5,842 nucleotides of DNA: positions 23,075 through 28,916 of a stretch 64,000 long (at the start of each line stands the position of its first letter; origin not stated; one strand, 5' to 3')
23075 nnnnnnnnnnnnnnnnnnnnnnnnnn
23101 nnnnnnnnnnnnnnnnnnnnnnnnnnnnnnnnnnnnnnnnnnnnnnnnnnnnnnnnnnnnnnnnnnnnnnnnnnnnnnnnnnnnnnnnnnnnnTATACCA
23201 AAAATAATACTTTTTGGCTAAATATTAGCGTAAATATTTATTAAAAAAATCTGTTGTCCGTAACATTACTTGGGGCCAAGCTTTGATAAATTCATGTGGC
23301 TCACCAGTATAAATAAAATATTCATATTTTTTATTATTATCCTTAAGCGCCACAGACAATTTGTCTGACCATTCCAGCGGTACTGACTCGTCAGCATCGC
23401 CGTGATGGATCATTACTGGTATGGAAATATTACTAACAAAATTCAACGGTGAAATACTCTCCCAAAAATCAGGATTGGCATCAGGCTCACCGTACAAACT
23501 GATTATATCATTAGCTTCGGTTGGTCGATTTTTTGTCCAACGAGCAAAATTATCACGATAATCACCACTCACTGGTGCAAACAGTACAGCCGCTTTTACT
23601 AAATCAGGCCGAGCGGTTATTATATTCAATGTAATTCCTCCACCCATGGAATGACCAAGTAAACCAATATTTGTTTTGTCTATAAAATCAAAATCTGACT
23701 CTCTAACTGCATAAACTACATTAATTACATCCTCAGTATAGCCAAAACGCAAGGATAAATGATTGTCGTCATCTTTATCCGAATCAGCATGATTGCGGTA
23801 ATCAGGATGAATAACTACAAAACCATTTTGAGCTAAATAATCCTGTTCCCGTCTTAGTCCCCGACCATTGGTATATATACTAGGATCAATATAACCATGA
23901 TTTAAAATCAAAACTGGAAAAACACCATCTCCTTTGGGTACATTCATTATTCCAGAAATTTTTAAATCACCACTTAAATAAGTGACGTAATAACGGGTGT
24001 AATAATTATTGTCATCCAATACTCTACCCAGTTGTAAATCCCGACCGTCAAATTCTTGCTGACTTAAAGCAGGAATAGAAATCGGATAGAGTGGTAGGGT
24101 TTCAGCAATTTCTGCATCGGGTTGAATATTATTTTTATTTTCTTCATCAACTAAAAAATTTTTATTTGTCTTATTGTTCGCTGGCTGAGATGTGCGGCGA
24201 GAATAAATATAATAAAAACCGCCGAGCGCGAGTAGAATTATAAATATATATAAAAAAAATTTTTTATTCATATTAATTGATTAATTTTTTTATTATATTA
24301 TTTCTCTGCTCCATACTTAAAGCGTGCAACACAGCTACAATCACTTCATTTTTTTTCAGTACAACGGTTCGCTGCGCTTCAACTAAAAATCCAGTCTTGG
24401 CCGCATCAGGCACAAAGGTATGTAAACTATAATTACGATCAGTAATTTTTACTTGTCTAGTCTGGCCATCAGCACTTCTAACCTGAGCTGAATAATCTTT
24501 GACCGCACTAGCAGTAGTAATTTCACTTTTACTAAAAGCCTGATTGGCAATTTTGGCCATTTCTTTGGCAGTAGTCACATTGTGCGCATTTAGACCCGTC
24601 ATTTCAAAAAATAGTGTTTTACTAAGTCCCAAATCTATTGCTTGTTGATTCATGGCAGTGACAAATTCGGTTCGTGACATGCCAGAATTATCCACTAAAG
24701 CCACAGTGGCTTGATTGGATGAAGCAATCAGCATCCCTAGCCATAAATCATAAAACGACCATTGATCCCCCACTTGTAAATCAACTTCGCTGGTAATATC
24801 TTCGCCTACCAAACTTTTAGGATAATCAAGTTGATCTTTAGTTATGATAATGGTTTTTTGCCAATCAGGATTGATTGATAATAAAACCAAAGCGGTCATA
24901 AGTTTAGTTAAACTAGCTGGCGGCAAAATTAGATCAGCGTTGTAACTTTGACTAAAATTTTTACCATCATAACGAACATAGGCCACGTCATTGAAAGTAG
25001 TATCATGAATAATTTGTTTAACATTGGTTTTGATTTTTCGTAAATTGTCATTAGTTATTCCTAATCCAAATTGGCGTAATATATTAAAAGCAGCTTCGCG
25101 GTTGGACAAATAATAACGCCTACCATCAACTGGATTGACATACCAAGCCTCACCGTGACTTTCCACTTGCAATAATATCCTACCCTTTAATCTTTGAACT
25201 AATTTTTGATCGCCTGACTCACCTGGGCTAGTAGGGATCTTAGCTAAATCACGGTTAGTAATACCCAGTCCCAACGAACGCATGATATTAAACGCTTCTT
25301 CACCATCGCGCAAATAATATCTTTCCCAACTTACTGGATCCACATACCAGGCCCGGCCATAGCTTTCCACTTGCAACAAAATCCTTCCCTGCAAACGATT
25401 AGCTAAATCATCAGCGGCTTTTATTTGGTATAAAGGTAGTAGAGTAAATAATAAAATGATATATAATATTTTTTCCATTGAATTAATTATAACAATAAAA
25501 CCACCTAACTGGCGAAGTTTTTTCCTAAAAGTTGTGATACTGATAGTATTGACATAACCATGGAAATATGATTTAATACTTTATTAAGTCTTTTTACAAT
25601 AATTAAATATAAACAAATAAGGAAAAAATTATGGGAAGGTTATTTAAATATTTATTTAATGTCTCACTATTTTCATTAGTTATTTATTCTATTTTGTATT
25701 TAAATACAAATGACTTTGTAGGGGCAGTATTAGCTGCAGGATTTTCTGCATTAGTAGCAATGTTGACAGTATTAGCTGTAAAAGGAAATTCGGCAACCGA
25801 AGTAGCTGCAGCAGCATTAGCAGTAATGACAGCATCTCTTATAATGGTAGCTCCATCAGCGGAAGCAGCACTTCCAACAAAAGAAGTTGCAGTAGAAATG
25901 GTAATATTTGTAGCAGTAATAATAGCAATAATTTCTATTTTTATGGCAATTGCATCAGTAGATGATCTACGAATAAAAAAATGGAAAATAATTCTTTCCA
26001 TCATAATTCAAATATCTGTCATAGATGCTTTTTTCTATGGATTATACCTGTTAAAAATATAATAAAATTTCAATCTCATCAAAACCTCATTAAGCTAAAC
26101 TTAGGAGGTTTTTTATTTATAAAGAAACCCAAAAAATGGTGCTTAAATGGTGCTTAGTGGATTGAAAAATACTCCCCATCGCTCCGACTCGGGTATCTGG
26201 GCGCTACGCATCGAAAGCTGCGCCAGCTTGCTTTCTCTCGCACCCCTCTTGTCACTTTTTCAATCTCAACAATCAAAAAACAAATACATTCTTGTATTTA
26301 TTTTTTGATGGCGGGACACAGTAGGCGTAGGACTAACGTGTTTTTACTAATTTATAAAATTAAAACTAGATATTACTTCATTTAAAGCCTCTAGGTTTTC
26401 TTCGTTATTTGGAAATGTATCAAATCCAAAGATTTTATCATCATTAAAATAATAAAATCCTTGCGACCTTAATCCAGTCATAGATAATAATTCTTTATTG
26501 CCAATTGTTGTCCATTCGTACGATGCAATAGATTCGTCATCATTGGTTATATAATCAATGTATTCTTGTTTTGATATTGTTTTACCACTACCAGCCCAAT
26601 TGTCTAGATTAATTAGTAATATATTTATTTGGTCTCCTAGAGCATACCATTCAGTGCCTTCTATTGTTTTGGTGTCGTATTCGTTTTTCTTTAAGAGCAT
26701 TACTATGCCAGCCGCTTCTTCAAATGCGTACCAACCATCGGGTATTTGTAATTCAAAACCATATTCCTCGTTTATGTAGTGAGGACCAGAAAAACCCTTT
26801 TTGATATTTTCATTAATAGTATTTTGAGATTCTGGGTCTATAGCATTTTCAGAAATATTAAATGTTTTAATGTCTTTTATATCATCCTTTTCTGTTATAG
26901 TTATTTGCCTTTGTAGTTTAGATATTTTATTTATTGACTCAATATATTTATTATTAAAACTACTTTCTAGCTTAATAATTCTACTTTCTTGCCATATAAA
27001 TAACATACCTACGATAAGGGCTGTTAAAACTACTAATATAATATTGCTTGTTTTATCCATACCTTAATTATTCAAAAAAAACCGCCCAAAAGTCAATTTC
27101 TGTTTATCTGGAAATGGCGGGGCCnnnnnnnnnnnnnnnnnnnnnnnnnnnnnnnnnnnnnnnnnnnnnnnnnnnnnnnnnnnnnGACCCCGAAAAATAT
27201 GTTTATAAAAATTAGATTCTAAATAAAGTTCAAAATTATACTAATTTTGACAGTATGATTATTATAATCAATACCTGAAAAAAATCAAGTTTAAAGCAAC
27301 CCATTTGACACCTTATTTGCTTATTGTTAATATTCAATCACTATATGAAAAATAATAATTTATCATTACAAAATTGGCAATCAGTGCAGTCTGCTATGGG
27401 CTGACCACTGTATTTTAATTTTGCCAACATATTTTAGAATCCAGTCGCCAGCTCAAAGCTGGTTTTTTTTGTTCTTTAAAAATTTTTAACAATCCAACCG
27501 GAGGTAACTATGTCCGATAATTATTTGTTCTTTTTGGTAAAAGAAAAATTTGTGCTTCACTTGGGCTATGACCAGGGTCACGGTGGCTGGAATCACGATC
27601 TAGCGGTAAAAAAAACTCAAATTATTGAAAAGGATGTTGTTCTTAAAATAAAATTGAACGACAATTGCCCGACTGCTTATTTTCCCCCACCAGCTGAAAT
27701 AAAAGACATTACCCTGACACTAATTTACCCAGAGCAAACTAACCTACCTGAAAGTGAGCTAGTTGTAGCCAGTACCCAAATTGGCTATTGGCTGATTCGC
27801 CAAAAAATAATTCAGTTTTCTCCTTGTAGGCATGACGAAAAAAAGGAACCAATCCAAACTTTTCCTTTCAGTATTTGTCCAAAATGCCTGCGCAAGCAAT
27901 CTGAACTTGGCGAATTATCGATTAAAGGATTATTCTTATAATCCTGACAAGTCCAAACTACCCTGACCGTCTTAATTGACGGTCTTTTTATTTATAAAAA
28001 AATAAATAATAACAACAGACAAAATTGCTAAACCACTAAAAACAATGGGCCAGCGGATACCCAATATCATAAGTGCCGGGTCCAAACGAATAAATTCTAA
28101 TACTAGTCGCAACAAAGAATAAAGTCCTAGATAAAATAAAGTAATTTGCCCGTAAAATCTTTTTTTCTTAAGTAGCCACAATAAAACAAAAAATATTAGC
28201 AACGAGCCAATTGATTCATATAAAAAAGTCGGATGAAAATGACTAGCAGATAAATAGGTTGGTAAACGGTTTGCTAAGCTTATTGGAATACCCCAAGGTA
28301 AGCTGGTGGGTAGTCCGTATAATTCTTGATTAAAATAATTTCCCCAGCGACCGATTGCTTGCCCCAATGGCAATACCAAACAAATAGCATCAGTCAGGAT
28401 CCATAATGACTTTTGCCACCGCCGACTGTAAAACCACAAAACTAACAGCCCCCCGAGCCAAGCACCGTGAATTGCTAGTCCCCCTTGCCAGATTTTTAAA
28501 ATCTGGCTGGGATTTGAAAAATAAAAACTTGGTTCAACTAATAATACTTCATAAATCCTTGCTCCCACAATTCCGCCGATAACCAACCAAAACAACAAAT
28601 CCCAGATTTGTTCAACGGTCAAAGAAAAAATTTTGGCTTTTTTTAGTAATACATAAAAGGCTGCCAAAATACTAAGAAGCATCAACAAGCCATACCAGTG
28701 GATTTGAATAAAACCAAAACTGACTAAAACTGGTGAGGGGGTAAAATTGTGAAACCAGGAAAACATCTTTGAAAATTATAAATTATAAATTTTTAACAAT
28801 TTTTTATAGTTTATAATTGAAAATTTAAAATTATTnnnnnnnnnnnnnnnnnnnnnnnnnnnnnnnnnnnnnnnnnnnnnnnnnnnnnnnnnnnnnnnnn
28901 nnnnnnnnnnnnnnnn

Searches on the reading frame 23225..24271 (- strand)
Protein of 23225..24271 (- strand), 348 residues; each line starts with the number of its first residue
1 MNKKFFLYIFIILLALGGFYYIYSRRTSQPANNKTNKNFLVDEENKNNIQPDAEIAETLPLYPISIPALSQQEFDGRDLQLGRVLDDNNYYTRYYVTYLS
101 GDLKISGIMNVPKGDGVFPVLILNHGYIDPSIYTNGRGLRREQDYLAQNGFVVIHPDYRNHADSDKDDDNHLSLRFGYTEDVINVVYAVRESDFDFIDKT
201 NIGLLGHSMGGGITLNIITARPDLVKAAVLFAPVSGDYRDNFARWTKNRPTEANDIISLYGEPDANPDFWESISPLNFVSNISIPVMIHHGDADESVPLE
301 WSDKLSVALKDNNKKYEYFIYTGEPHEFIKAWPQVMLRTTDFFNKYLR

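Call 3: search_protein_families(library=pfam, proteins=[window:23225-24271:-], max_evalue=0.01)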
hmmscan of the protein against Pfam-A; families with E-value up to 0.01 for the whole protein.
window:23225-24271:- (348 aa): 13 families
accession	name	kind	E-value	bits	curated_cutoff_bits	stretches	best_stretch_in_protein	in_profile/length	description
PF00326.27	Peptidase_S9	-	3.7e-22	79.3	22.6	1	141-347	5-210/213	Prolyl oligopeptidase family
PF01738.24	DLH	-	6.3e-15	55.8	21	1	143-331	34-191/217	Dienelactone hydrolase family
PF12146.15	Hydrolase_4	-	6.3e-14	52.3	27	1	143-237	24-113/239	Serine aminopeptidase, S33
PF00561.26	Abhydrolase_1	-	3.2e-13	50.4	25.8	1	119-254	1-125/245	alpha/beta hydrolase fold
PF20434.5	BD-FAE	-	3.3e-12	46.8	26.8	1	142-308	39-214/215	BD-FAE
PF12697.13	Abhydrolase_6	-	4.8e-08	34.4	26.3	1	144-250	21-112/217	Alpha/beta hydrolase family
PF12740.14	PETase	-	7.8e-07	29.2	28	1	145-236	76-160/263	PET hydrolase-like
PF02129.25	Peptidase_S15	-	1.1e-06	29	23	0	111-240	11-135/262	X-Pro dipeptidyl-peptidase (S15 family)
PF07859.19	Abhydrolase_3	-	2.6e-06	27.8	25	1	180-329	50-209/210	alpha/beta hydrolase fold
PF02230.22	Abhydrolase_2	-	1e-05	25.9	23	1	280-341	153-211/217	Phospholipase/Carboxylesterase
PF07224.18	Chlorophyllase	-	0.0004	19.7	26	1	108-216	32-132/301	Chlorophyllase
PF00756.26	Esterase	-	0.00051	20.3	22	1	170-257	86-154/251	Putative esterase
PF05448.18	AXE1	-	0.00064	19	21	1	141-239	118-214/321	Acetyl xylan esterase (AXE1)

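Call 4: search_protein_families(library=ncbifam, proteins=[window:23225-24271:-], max_evalue=0.01)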
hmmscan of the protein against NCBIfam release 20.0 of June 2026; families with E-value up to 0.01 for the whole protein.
window:23225-24271:- (348 aa): 13 families
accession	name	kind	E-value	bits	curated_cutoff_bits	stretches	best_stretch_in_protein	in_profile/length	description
NF041096.1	esterase_EstD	equivalog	1.3e-10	40.9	600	1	102-241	144-281/421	esterase EstD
NF007857.0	PRK10566.1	equivalog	1.6e-10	41.2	201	1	144-347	48-249/249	esterase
NF033523.0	lasso_peptidase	equivalog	4.4e-10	39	400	1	146-328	432-616/638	Atxe2 family lasso peptide isopeptidase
NF041440.1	hydrolase_YghX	exception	4.5e-08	32.6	460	1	259-329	196-265/292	YghX family hydrolase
NF047920.1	lactonase_UilS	equivalog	1.8e-07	31.2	400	1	104-226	10-123/285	UilS family quorum-quenching N-acyl-homoserine lactonase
NF051441.1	BisHyethTerphBdeA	equivalog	2.2e-06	27.2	520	1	144-231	120-198/305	bis(hydroxyethyl) terephthalate hydrolase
NF050089.1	i_nPHAscl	equivalog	7.7e-06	25.2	300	0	200-235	84-119/288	intracellular short-chain-length polyhydroxyalkanoate depolymerase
NF050058.1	e_dPHAscl_type1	hypoth_equivalog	8e-05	22.2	150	1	148-302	50-197/276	extracellular catalytic domain type 1 short-chain-length polyhydroxyalkanoate depolymerase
NF011457.0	PRK14875.1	equivalog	0.00012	21.1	307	1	196-234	194-232/372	acetoin dehydrogenase dihydrolipoyllysine-residue acetyltransferase subunit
TIGR02821.1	fghA_ester_D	equivalog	0.0002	21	281.7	1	197-241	135-179/275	S-formylglutathione hydrolase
TIGR02427.1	protocat_pcaD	equivalog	0.00027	20.4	255.85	0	150-231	39-110/251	3-oxoadipate enol-lactonase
NF053518.1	DipepPtdsDpp5Prph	equivalog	0.0003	19.4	900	1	140-340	446-645/655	dipeptidyl-peptidase Dpp5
NF008019.0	PRK10749.1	equivalog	0.005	15.9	362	1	148-236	79-167/335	lysophospholipase L2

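Call 5: search_protein_families(library=padloc, proteins=[window:23225-24271:-], max_evalue=0.01)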
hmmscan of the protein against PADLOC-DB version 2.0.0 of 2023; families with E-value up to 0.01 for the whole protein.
window:23225-24271:- (348 aa): 0 families

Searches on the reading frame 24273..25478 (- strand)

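Call 3: search_protein_families(library=pfam, proteins=[window:24273-25478:-], max_evalue=0.01)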
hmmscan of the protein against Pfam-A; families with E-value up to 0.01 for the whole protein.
window:24273-25478:- (401 aa): 2 families
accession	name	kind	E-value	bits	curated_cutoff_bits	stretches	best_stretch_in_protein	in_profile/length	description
PF00768.25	Peptidase_S11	-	1.4e-31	110.2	27.6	1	178-375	28-222/239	D-alanyl-D-alanine carboxypeptidase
PF13354.11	Beta-lactamase2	-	4e-06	26.8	22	1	177-312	13-144/214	Beta-lactamase enzyme family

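Call 4: search_protein_families(library=ncbifam, proteins=[window:24273-25478:-], max_evalue=0.01)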
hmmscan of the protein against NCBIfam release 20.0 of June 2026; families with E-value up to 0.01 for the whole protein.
window:24273-25478:- (401 aa): 6 families
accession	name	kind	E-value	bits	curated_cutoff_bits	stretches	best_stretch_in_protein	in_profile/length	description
NF008668.0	PRK11669.1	equivalog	5.2e-19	68.5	294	1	177-377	58-254/316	D-alanyl-D-alanine endopeptidase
NF007445.0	PRK10001.1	equivalog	1.7e-14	53.4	765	1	172-312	50-192/400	serine-type D-Ala-D-Ala carboxypeptidase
NF008489.0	PRK11397.1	equivalog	4.6e-13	48.7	610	1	180-399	55-275/389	serine-type D-Ala-D-Ala carboxypeptidase DacD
NF038258.2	PBP4_Staph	exception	4.8e-12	45.4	500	1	178-318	56-195/366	penicillin-binding protein PBP4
NF008059.0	PRK10793.1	equivalog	1.4e-11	43.8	694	1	165-318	49-204/403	D-alanyl-D-alanine carboxypeptidase DacA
NF038273.1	strep_PBP3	exception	3.2e-10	39.6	490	1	181-300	47-165/407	D-alanyl-D-alanine carboxypeptidase PBP3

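Call 5: search_protein_families(library=padloc, proteins=[window:24273-25478:-], max_evalue=0.01)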
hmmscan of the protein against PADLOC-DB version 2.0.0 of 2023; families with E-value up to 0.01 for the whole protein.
window:24273-25478:- (401 aa): 0 families

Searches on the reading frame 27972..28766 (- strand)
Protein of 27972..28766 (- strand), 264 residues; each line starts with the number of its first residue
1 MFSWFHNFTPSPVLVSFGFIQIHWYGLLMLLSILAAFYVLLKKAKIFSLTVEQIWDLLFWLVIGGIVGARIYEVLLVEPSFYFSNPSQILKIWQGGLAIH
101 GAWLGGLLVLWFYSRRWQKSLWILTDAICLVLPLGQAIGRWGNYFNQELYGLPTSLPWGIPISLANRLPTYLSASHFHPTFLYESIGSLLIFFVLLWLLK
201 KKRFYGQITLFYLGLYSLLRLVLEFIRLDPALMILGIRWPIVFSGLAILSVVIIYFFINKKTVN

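Call 28: search_protein_families(library=pfam, proteins=[window:27972-28766:-], max_evalue=0.001)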
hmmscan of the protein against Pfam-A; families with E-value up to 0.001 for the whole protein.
window:27972-28766:- (264 aa): 1 family
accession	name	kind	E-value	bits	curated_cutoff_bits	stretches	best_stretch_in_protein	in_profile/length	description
PF01790.23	LGT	-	1.9e-69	234.1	24.9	1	12-256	1-239/240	Prolipoprotein diacylglyceryl transferase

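Call 60: search_protein_families(library=padloc, proteins=[window:27972-28766:-], max_evalue=0.001)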
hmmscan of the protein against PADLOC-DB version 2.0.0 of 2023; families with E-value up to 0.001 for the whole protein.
window:27972-28766:- (264 aa): 0 families
